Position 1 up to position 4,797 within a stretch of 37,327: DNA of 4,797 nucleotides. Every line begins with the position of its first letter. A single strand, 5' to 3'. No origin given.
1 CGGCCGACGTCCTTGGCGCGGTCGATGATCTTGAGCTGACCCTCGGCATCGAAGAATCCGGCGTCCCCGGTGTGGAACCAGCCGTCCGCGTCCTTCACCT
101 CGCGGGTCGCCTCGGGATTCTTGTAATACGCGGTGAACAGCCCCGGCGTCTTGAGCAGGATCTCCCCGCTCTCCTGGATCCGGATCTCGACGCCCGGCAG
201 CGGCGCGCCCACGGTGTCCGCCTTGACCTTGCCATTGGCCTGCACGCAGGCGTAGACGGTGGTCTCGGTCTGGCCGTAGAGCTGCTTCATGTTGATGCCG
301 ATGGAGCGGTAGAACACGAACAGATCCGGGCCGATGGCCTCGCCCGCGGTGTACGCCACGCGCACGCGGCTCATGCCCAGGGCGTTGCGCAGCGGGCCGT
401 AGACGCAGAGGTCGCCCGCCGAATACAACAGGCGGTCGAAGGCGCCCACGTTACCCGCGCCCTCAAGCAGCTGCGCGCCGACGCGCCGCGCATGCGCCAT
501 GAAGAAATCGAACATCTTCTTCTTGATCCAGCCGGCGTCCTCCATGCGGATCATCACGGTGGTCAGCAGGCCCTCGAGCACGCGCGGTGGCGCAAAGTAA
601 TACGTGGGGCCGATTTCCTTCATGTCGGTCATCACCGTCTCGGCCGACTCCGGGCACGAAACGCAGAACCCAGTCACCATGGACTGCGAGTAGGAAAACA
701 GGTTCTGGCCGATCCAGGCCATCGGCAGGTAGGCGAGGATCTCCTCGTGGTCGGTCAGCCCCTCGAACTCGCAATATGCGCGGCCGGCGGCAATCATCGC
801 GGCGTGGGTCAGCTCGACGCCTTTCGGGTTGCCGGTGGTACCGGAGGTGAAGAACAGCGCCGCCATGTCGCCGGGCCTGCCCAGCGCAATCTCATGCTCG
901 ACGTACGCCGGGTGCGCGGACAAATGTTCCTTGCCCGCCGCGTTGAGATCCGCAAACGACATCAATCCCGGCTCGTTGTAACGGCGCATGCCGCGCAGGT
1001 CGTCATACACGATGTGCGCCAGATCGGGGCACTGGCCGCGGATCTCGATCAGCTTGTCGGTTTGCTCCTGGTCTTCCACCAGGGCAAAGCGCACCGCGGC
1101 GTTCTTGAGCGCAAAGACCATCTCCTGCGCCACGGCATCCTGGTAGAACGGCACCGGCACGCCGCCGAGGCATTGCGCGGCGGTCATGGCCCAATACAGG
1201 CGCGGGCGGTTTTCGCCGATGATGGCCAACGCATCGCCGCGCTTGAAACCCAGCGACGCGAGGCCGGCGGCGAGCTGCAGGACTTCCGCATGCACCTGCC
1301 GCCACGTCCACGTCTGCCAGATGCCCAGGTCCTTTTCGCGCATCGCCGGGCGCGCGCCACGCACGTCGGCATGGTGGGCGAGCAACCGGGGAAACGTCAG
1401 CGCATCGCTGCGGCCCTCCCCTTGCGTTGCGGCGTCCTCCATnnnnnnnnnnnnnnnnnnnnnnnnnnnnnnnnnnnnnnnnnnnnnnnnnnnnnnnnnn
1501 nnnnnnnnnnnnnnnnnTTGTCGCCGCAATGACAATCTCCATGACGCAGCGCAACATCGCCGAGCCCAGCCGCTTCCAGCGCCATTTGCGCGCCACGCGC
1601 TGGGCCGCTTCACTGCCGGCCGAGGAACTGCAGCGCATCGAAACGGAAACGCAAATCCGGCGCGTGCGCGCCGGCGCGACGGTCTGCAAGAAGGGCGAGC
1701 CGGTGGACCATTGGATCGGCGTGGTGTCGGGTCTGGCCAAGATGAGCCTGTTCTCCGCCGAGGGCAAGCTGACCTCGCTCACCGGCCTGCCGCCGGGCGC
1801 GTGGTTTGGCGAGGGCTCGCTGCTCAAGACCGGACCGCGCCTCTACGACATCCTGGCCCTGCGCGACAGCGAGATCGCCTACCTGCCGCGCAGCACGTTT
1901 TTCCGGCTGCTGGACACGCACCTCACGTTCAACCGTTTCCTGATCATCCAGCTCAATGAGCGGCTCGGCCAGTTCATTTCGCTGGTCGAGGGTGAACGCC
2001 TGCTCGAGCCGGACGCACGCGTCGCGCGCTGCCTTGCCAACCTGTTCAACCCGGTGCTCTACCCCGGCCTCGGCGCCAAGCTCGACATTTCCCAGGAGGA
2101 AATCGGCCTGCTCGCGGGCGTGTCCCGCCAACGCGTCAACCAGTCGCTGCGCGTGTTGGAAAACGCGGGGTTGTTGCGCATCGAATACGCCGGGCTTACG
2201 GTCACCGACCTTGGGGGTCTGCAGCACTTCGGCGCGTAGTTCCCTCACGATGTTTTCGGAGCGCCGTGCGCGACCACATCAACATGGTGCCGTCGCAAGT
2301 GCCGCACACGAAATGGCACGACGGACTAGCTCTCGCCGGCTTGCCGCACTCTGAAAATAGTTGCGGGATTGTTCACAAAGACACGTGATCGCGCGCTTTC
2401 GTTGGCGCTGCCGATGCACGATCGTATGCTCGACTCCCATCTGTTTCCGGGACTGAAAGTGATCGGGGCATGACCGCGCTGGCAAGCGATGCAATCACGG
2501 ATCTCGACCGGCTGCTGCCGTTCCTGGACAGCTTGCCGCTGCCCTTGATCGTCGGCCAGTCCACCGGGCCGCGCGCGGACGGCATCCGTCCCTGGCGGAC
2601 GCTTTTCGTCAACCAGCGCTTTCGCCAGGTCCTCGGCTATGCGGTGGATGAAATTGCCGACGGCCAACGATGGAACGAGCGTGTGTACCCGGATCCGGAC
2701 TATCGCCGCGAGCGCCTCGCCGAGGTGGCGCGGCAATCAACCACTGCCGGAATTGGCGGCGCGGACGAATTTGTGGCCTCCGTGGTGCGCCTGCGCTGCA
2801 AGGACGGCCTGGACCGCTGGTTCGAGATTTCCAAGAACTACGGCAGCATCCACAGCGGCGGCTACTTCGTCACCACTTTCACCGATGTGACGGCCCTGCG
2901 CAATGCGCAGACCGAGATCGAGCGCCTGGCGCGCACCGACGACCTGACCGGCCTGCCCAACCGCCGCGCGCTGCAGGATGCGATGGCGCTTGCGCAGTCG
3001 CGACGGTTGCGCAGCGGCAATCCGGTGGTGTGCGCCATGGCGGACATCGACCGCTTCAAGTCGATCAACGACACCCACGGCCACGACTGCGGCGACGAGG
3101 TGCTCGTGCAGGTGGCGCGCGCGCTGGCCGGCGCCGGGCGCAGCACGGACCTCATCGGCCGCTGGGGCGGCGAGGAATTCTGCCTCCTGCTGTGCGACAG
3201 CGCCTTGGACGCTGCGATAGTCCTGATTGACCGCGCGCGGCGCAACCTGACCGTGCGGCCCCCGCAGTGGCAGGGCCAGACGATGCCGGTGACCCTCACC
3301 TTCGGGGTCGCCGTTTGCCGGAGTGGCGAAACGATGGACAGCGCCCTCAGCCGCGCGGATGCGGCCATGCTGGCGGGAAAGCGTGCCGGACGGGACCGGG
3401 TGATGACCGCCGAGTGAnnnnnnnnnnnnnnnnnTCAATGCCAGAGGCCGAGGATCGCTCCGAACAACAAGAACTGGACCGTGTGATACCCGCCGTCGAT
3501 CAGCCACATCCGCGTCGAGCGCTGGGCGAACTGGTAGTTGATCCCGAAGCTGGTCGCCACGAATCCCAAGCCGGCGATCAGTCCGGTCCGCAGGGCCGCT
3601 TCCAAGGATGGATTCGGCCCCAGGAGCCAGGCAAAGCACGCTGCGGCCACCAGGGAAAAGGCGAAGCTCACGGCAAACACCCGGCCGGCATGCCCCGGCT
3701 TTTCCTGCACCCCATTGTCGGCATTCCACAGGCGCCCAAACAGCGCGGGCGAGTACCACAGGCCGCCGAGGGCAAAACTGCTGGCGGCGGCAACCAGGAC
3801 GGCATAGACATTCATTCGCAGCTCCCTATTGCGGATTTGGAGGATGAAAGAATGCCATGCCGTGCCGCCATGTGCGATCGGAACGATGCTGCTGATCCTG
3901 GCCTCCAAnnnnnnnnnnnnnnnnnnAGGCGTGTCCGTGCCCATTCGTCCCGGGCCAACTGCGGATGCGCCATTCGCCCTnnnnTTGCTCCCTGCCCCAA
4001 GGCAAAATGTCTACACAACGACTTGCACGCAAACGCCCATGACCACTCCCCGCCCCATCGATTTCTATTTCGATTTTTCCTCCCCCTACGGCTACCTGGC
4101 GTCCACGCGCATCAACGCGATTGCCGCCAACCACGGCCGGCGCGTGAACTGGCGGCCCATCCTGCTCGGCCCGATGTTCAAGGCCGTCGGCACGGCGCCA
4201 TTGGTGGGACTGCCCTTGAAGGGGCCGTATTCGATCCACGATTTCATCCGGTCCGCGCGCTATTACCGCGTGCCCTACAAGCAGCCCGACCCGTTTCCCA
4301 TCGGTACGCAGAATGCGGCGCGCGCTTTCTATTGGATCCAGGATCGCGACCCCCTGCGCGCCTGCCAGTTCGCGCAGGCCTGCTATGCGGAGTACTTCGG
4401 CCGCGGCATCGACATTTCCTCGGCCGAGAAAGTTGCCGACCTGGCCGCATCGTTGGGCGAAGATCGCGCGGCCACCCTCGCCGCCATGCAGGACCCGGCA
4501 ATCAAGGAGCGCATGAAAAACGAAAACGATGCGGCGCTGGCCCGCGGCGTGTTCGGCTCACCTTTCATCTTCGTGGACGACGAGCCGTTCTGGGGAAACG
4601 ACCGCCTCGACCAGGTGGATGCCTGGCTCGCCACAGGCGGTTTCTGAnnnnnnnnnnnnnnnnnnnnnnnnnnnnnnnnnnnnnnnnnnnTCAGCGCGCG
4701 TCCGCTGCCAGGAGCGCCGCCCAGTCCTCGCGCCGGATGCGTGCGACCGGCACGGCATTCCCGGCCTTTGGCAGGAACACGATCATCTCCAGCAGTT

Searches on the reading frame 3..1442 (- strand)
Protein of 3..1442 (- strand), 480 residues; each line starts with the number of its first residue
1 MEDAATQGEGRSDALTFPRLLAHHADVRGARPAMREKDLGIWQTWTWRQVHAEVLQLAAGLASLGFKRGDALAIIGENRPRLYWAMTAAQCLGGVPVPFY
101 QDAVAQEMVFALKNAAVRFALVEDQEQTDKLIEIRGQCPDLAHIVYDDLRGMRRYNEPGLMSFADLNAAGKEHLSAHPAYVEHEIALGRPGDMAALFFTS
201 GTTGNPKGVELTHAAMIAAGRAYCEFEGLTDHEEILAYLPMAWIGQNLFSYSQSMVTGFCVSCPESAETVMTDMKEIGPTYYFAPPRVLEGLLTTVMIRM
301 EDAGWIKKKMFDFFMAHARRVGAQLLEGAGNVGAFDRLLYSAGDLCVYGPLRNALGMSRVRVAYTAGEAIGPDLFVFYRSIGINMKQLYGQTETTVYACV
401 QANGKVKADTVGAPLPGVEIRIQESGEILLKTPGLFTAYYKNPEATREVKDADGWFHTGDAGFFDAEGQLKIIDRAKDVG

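Call 57: search_protein_families(library=pfam, proteins=[window:3-1442:-], max_evalue=0.0001)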
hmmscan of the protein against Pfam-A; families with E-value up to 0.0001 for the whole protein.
window:3-1442:- (480 aa): 1 family
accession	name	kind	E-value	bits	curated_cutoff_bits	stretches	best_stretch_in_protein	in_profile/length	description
PF00501.34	AMP-binding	-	5.7e-64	216.7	29.9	1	22-440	2-384/384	AMP-binding enzyme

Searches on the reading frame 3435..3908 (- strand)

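Call 3: search_protein_families(library=pfam, proteins=[window:3435-3908:-], max_evalue=0.01)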
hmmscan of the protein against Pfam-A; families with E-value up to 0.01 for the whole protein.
window:3435-3908:- (157 aa): 1 family
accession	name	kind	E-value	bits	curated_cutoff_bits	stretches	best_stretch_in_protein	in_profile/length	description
PF08570.15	DUF1761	-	1.4e-26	93.6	31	1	36-154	2-123/123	Protein of unknown function (DUF1761)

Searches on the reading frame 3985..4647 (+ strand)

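Call 3: search_protein_families(library=pfam, proteins=[window:3985-4647:+], max_evalue=0.01)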
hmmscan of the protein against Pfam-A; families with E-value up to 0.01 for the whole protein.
window:3985-4647:+ (220 aa): 1 family
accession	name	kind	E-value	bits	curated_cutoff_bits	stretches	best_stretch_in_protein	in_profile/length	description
PF01323.26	DSBA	-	2.7e-36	125.6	25.6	1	25-212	2-187/191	DSBA-like thioredoxin domain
